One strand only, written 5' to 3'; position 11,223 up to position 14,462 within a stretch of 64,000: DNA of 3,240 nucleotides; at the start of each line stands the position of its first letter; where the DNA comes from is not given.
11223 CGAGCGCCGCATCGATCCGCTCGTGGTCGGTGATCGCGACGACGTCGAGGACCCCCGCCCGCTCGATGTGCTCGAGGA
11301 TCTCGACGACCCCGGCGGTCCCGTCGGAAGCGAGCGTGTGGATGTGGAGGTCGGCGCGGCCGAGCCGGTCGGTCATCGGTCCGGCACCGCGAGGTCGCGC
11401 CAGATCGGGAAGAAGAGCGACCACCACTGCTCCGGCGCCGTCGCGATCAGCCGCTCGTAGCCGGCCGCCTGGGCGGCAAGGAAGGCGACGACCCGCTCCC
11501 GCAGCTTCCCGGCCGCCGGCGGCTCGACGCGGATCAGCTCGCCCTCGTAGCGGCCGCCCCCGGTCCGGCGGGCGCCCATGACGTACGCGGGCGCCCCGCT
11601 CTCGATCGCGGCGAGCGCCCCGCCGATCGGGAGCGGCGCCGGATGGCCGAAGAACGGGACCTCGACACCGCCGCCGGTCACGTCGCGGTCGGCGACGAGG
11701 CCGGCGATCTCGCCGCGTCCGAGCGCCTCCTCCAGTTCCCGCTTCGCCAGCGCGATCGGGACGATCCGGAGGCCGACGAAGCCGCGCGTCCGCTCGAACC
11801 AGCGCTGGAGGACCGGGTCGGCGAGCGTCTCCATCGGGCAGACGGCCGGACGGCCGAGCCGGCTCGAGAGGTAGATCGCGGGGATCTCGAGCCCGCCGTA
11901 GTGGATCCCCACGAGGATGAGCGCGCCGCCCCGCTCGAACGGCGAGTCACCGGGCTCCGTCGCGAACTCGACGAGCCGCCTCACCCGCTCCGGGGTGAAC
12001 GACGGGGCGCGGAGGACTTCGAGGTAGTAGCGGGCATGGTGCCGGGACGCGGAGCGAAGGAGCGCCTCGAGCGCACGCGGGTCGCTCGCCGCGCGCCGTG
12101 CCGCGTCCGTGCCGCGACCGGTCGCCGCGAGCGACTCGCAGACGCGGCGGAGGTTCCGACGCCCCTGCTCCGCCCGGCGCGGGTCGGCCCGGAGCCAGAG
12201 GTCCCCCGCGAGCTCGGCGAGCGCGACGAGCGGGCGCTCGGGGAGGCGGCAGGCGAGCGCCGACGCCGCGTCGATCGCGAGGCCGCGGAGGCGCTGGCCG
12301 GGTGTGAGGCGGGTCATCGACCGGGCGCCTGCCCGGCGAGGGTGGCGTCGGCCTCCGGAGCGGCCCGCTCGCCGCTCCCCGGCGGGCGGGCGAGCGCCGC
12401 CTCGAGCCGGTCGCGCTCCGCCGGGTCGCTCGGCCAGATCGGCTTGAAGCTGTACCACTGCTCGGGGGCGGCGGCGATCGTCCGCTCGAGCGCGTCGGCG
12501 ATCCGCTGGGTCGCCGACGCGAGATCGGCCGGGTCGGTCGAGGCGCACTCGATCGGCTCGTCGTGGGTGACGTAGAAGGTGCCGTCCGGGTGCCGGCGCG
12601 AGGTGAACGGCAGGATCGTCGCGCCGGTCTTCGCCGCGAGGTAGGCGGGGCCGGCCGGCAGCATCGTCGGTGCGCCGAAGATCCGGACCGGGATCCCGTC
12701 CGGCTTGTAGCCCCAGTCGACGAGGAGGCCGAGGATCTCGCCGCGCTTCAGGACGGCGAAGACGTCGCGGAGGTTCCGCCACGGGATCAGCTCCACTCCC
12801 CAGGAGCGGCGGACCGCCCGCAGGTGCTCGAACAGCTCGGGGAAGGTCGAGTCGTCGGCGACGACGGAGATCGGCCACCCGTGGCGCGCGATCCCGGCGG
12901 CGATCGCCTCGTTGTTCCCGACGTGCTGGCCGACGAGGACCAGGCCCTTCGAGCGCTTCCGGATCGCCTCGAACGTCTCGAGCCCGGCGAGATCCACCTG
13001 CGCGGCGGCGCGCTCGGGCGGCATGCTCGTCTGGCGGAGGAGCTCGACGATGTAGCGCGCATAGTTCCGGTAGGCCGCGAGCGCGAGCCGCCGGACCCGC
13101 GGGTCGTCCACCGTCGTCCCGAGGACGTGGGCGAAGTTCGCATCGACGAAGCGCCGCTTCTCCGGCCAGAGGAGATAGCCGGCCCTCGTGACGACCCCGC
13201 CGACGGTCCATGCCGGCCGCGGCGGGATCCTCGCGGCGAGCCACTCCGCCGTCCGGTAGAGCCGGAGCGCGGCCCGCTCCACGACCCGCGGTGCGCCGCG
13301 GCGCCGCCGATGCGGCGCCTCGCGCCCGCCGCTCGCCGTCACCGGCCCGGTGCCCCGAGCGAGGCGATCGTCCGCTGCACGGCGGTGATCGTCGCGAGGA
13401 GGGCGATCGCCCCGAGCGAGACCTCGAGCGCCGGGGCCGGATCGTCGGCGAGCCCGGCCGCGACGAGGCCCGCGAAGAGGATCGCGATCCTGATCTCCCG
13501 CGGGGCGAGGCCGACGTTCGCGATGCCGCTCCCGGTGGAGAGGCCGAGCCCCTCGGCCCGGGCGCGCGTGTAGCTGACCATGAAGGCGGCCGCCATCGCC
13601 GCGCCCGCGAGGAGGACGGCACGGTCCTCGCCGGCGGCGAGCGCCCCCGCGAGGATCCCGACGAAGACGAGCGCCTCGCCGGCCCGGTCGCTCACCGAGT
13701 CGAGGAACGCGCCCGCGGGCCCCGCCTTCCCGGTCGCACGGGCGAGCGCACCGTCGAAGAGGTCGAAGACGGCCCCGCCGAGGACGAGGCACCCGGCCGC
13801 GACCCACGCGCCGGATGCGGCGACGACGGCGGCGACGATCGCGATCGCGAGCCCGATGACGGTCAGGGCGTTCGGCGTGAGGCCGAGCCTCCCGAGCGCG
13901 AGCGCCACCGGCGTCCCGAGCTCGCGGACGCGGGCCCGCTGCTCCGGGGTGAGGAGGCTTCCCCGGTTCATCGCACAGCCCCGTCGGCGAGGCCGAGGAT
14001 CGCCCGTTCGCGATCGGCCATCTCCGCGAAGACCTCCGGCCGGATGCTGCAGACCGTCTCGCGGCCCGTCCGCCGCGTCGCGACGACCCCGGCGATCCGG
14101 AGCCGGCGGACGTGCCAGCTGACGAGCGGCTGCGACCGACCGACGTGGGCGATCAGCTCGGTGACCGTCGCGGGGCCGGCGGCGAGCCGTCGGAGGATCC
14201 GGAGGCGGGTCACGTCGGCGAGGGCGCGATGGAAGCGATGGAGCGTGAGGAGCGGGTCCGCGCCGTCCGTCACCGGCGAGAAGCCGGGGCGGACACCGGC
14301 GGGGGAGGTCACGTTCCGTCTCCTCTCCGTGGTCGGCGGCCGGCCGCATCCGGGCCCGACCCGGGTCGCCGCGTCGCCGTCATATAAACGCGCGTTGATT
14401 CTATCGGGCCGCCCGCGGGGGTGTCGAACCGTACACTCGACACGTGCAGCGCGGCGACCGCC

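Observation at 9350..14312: PIM-type operon headed by an ArsR-family regulator and containing a PHP phosphoesterase: candidate for the unidentified PIP phosphatase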

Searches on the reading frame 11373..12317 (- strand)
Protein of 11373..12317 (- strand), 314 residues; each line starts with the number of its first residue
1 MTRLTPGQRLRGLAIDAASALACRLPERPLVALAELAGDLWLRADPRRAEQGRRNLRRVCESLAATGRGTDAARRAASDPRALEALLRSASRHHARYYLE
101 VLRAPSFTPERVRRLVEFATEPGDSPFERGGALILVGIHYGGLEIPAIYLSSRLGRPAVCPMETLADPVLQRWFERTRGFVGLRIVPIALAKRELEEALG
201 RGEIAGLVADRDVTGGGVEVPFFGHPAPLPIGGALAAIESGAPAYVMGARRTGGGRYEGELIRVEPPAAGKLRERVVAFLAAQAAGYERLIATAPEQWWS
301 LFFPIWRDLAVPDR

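Call 5: search_protein_families(library=pfam, proteins=[window:11373-12317:-], max_evalue=0.01)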
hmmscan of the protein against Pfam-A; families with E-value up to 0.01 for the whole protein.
window:11373-12317:- (314 aa): 1 family
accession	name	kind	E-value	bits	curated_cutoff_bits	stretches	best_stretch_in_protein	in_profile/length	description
PF03279.18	Lip_A_acyltrans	-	6.9e-21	75.1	22.3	1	84-299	73-287/295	Bacterial lipid A biosynthesis acyltransferase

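Call 6: search_protein_families(library=ncbifam, proteins=[window:11373-12317:-], max_evalue=0.01)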
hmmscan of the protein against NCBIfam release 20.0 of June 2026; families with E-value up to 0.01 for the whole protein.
window:11373-12317:- (314 aa): 7 families
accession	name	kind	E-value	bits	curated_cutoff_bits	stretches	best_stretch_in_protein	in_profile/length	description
NF005919.0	PRK07920.1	equivalog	1.8e-32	112.6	209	1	10-307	10-294/311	phosphatidylinositol mannoside acyltransferase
NF006487.0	PRK08905.1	equivalog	6e-13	48.5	281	1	79-298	48-266/290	lysophospholipid acyltransferase family protein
NF005399.0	PRK06946.1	subfamily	9.5e-08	31.6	343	1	82-227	62-207/294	lipid A biosynthesis lauroyl acyltransferase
NF006270.0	PRK08419.1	equivalog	1.1e-06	28.2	248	1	93-298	74-281/298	lipid A biosynthesis lauroyl acyltransferase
NF006438.0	PRK08734.1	equivalog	1.7e-06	27.3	363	1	16-227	11-209/305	lauroyl acyltransferase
NF004569.0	PRK05906.1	equivalog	0.00085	18.2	439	1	131-301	140-308/454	lipid A biosynthesis lauroyl acyltransferase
NF006437.0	PRK08733.1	equivalog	0.0029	16.8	540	1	198-299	190-288/306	LpxL/LpxP family Kdo(2)-lipid IV(A) lauroyl/palmitoleoyl acyltransferase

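Call 73: search_solved_structures(query=window:11376-12317:-, max_evalue=0.001)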
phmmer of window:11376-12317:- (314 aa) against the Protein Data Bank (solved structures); distinct sequences matched with E-value up to 0.001: 3.
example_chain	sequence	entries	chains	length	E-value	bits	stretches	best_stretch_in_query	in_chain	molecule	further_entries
5f2t_A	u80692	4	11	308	1.2e-12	51.2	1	76-306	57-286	Phosphatidylinositol mannoside acyltransferase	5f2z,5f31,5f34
5oce_A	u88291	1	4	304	1.9e-12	50.6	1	73-306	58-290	Phosphatidylinositol mannoside acyltransferase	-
7ojt_A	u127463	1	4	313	2e-12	50.5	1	73-306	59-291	Phosphatidylinositol mannoside acyltransferase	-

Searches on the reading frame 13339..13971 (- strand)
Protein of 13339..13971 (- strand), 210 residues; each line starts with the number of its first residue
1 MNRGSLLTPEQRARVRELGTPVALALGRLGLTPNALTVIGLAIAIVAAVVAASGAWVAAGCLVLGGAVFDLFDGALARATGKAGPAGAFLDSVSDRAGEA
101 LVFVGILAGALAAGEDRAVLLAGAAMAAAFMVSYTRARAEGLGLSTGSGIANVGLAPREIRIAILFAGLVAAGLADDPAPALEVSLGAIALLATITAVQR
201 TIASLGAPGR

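Call 5: search_protein_families(library=pfam, proteins=[window:13339-13971:-], max_evalue=0.01)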
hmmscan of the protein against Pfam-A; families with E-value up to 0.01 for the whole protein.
window:13339-13971:- (210 aa): 1 family
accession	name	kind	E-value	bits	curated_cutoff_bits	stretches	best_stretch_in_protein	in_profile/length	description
PF01066.26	CDP-OH_P_transf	-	2.8e-13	51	22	1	32-139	3-106/152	CDP-alcohol phosphatidyltransferase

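Call 6: search_protein_families(library=ncbifam, proteins=[window:13339-13971:-], max_evalue=0.01)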
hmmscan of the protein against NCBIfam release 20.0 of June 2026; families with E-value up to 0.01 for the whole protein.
window:13339-13971:- (210 aa): 8 families
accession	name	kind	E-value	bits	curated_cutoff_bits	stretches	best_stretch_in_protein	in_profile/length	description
NF040950.1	archin_ph_syn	equivalog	4.7e-37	127.7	180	1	12-204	5-187/191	archaetidylinositol phosphate synthase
NF045883.1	PIPSynth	equivalog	5.7e-33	114.3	170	1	11-202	3-190/197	phosphatidylinositol phosphate synthase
NF052561.1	PIPSynBT1523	equivalog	6.8e-21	75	350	1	20-198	14-214/232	hypothetical protein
NF041135.1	IPPtranDIPPsyn_Thcocales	equivalog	1.2e-12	47.5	580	1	31-138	250-355/419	bifunctional L-myo-inositol-1-phosphate cytidylyltransferase/CDP-L-myo-inositol myo-inositolphosphotransferase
TIGR00473.1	pssA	equivalog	2e-05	24.7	107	1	45-96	9-60/153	CDP-diacylglycerol--serine O-phosphatidyltransferase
NF008090.0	PRK10832.1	equivalog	0.00014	22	304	1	42-105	18-81/182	CDP-diacylglycerol--glycerol-3-phosphate 3-phosphatidyltransferase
TIGR00560.1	pgsA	equivalog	0.001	19.6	109.1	1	32-107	3-84/183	CDP-diacylglycerol--glycerol-3-phosphate 3-phosphatidyltransferase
NF053678.1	ClpnSynClsA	equivalog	0.0019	18.4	240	1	33-105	6-79/180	cardiolipin synthase ClsA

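Call 39: search_solved_structures(query=window:13342-13971:-, max_evalue=0.001)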
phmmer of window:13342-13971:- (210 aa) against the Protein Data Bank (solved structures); distinct sequences matched with E-value up to 0.001: 7.
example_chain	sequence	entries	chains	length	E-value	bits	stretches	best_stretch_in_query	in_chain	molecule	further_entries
6h53_A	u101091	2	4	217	1.2e-21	80.7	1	11-209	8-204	CDP-diacylglycerol--inositol 3-phosphatidyltransferase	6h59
6h5a_A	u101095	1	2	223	1.3e-21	80.6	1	11-209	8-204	CDP-diacylglycerol--inositol 3-phosphatidyltransferase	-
5d92_D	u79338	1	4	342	2.7e-20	76.3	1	16-202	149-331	AF2299 protein,Phosphatidylinositol synthase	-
5d91_A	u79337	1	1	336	5.9e-20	75.2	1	18-202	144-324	AF2299 protein,Phosphatidylinositol synthase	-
6wm5_A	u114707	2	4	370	7.8e-19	71.5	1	11-209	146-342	AfCTD-Phosphatidylinositol-phosphate synthase (PIPS) fusion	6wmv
4o6m_A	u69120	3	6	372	2.6e-07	34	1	16-203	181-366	AF2299, a CDP-alcohol phosphotransferase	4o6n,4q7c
4mnd_A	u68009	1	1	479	1.6e-05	28.1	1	16-139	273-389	CTP L-myo-inositol-1-phosphate cytidylyltransferase/CDP-L-myo-inositol myo-inositolphospho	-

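Call 45: search_solved_structures(query=window:13342-13971:-, max_evalue=1e-15, show_alignments=2)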
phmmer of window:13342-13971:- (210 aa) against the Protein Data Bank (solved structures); distinct sequences matched with E-value up to 1e-15: 5.
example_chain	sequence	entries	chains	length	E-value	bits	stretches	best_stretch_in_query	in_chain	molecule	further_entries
6h53_A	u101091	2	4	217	1.2e-21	80.7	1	11-209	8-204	CDP-diacylglycerol--inositol 3-phosphatidyltransferase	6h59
6h5a_A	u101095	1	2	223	1.3e-21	80.6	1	11-209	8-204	CDP-diacylglycerol--inositol 3-phosphatidyltransferase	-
5d92_D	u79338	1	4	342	2.7e-20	76.3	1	16-202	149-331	AF2299 protein,Phosphatidylinositol synthase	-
5d91_A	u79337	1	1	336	5.9e-20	75.2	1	18-202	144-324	AF2299 protein,Phosphatidylinositol synthase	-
6wm5_A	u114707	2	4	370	7.8e-19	71.5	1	11-209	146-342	AfCTD-Phosphatidylinositol-phosphate synthase (PIPS) fusion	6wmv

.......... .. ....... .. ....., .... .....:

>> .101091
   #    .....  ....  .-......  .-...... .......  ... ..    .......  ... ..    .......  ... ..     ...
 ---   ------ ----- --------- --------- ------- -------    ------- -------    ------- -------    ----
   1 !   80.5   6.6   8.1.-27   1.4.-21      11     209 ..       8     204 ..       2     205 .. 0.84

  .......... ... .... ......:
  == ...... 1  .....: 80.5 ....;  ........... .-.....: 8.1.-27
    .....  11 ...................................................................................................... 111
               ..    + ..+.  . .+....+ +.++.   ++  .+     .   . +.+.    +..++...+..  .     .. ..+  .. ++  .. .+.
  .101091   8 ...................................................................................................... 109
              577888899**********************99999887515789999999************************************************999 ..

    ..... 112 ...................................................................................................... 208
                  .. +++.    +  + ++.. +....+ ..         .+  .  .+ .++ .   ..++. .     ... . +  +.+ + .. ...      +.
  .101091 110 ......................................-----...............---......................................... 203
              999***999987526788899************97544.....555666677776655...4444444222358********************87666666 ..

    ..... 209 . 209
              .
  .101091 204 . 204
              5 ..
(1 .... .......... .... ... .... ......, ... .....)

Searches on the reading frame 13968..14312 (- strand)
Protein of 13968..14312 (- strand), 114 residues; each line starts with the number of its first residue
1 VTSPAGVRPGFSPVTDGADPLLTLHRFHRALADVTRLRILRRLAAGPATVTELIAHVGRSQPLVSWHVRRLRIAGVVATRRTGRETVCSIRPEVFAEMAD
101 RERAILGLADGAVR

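Call 5: search_protein_families(library=pfam, proteins=[window:13968-14312:-], max_evalue=0.01)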
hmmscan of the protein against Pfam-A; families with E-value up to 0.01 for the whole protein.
window:13968-14312:- (114 aa): 8 families
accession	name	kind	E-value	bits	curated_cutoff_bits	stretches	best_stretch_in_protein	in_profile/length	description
PF01022.26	HTH_5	-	5.2e-11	42.7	22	1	33-78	1-46/47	Bacterial regulatory protein, arsR family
PF12840.13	HTH_20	-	1.6e-09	38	27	1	31-79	1-50/51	Helix-turn-helix domain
PF13412.12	HTH_24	-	7.5e-06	25.9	21.9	1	33-77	2-47/48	Winged helix-turn-helix DNA-binding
PF12802.13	MarR_2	-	0.0002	21.9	27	1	35-82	6-55/61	MarR family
PF25212.1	HVO_A0114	-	0.00057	20.1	27.6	1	27-86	16-75/84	HVO_A0114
PF13518.12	HTH_28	-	0.0049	17.4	25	1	36-80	2-45/52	Helix-turn-helix domain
PF24034.1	DUF7343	-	0.0082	16.4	27.6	0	36-89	7-60/62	Domain of unknown function (DUF7343)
PF01978.25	TrmB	-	0.0094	16.2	25.6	0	43-92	18-67/68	Sugar-specific transcriptional regulator TrmB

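Call 6: search_protein_families(library=ncbifam, proteins=[window:13968-14312:-], max_evalue=0.01)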
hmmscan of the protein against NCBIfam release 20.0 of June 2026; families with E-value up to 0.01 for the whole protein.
window:13968-14312:- (114 aa): 9 families
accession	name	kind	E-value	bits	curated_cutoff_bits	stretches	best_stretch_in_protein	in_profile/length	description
NF033788.1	HTH_metalloreg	subfamily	7.6e-21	73.7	55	1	26-98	3-76/77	metalloregulator ArsR/SmtB family transcription factor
NF033789.1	repress_SdpR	subfamily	1.6e-10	40.7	100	1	28-99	2-73/79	autorepressor SdpR family transcription factor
NF045707.1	Dbac_1936_reg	equivalog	5.8e-10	39.1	115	1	27-84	10-67/99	ArsR/SmtB-type metalloregulator TsoR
NF047906.1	CdPbTransRegCmtR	equivalog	1e-09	38.2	150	1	23-91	10-78/104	Cd(II)/Pb(II)-sensing metalloregulatory transcriptional regulator CmtR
NF041413.1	ArsR_Rv2640c_fam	equivalog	3e-07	30.9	155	1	27-94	35-105/118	Rv2640c family ArsR-like transcriptional regulator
NF007528.0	PRK10141.1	subfamily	8.1e-07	28.9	97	1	26-96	8-79/117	metalloregulator ArsR/SmtB family transcription factor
NF040642.1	sulf_sens_BigR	equivalog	2.3e-06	27.6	155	1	28-86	14-72/95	sulfite-sensing transcriptional repressor BigR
NF053755.1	MsvR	equivalog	1.3e-05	25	220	1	30-82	9-61/236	transcriptional factor MsvR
TIGR01884.1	cas_HTH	subfamily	0.00016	21.1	60.2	1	32-89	140-197/202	CRISPR-associated CARF protein Csa3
